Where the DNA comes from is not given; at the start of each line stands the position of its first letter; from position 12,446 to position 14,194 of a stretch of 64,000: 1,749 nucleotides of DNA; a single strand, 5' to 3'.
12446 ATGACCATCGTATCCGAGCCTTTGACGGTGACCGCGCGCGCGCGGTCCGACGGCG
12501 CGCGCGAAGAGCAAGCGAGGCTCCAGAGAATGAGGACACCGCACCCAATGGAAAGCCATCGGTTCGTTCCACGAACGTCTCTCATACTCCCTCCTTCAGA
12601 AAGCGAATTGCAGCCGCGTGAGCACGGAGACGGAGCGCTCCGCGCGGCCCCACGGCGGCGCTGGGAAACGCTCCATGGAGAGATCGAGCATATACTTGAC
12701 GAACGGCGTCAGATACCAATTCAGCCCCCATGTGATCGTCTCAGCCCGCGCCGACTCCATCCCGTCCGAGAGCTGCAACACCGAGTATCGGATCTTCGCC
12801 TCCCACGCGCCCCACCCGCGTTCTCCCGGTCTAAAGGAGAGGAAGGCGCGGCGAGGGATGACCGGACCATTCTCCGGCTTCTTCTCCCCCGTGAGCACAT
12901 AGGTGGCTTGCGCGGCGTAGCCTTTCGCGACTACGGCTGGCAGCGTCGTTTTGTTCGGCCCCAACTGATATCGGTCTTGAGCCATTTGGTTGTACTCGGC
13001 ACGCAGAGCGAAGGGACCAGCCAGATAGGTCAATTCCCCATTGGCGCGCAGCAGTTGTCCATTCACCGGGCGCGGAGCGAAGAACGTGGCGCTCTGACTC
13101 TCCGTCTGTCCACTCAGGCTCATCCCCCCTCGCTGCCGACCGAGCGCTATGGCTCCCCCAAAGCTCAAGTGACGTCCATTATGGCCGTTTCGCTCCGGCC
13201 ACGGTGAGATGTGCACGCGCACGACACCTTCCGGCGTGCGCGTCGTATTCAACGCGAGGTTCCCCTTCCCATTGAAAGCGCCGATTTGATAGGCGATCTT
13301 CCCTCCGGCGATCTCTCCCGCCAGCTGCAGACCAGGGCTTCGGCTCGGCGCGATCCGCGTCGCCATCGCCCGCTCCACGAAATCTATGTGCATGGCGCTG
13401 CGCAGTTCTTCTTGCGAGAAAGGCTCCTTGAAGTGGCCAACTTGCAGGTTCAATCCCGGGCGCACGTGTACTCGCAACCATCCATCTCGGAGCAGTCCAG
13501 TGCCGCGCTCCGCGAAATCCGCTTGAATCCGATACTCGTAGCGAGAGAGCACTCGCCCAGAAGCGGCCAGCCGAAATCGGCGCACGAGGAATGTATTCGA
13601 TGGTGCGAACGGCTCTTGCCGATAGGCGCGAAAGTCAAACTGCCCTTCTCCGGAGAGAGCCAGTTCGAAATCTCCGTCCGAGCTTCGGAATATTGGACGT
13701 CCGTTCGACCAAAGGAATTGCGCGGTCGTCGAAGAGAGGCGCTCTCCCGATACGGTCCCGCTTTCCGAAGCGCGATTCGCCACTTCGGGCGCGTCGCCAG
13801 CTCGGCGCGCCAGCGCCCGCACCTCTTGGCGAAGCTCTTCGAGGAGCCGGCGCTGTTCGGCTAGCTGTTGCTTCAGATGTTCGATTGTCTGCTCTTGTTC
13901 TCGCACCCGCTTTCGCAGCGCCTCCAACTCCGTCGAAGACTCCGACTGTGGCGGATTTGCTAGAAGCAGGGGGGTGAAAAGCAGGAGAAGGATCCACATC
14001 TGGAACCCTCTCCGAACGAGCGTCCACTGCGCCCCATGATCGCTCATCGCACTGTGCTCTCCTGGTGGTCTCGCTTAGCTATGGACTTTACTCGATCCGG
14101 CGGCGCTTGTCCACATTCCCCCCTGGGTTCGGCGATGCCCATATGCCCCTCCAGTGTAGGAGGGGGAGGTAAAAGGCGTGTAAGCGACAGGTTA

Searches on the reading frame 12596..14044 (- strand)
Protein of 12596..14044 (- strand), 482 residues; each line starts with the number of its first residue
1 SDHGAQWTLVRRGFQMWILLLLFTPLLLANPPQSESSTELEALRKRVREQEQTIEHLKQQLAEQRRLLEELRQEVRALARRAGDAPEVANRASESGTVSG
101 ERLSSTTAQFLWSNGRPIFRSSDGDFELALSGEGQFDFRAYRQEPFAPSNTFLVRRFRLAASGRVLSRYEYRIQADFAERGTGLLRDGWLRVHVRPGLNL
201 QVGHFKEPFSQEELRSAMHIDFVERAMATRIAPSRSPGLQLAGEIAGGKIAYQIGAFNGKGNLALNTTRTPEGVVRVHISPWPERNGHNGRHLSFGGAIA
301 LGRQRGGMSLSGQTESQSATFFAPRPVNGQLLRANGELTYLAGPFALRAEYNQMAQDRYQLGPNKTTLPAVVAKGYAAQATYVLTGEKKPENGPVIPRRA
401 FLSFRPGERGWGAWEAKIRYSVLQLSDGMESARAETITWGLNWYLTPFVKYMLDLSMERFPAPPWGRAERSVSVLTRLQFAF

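Call 90: search_protein_families(library=pfam, proteins=[window:12596-14044:-], max_evalue=0.00001)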
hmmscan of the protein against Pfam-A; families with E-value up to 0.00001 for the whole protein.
window:12596-14044:- (482 aa): 1 family
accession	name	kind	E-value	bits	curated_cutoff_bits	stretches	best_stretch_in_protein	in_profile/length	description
PF07396.17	Porin_O_P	-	1.4e-34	120.4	20.9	1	135-456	8-342/370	Phosphate-selective porin O and P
